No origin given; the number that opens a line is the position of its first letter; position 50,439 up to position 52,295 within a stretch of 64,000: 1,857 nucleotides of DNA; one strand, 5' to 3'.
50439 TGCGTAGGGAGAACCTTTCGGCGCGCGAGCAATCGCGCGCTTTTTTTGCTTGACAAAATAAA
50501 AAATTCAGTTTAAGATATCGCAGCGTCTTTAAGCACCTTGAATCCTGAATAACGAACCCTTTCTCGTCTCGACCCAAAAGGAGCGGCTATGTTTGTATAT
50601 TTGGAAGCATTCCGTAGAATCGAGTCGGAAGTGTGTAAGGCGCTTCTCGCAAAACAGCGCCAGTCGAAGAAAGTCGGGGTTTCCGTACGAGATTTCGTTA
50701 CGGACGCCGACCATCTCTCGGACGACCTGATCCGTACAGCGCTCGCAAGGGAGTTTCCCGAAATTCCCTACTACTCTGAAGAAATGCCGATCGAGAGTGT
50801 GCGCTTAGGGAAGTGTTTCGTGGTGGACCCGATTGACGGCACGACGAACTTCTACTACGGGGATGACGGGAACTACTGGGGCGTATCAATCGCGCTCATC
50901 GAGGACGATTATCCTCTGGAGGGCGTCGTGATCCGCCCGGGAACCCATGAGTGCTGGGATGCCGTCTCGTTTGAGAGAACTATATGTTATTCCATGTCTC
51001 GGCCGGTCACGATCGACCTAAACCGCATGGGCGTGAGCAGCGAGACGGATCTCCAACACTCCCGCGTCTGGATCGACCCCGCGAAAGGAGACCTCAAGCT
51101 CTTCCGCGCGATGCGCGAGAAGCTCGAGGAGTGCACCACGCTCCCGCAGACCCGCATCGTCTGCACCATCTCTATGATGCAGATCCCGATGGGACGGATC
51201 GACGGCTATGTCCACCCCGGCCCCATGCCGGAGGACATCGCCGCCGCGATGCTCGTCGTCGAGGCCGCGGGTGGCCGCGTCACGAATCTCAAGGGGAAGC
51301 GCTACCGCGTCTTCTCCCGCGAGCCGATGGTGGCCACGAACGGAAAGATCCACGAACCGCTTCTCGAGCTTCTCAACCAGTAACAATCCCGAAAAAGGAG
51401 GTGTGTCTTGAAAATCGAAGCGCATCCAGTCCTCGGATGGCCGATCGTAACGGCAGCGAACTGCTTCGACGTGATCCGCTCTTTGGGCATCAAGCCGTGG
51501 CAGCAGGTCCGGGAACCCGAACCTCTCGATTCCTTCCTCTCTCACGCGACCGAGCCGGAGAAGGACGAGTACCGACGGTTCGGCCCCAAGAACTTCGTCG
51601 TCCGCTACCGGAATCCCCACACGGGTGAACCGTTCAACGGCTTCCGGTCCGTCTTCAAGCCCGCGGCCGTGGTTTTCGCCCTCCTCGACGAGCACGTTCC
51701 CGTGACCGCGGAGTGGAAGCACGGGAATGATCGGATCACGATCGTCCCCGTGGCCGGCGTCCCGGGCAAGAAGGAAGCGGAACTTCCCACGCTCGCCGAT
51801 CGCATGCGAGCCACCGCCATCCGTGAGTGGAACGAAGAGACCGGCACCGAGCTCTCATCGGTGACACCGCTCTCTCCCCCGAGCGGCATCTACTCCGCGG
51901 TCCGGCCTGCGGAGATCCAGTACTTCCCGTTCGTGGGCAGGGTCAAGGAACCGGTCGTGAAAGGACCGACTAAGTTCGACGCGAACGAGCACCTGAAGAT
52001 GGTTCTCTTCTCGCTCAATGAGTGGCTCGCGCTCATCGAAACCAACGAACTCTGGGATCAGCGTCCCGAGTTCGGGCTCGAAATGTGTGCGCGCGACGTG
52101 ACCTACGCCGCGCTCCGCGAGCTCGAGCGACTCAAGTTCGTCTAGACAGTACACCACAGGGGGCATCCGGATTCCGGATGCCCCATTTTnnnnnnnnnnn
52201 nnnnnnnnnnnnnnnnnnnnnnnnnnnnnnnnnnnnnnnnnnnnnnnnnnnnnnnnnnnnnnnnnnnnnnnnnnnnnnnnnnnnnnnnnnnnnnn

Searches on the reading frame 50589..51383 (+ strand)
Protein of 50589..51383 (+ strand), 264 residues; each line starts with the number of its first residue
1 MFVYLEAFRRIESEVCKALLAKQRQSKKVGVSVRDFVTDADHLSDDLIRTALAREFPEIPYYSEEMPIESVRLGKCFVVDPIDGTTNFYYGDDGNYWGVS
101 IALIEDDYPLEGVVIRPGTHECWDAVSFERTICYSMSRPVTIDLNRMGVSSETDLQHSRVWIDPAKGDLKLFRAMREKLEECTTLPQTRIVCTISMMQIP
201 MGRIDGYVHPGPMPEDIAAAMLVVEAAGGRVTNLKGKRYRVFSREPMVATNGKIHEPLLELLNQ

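Call 16: search_protein_families(library=pfam, proteins=[window:50589-51383:+], max_evalue=0.01)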
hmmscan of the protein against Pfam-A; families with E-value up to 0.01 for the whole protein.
window:50589-51383:+ (264 aa): 1 family
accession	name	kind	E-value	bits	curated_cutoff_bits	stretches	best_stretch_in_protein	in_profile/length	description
PF00459.30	Inositol_P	-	1.2e-33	117.2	27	1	22-263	27-267/271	Inositol monophosphatase family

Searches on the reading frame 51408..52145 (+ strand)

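Call 16: search_protein_families(library=pfam, proteins=[window:51408-52145:+], max_evalue=0.01)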
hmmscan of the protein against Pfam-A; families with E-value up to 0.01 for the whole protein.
window:51408-52145:+ (245 aa): 1 family
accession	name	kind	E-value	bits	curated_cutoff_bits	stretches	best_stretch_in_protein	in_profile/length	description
PF00293.34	NUDIX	-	0.00051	20.5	21.1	1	131-206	42-118/134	NUDIX domain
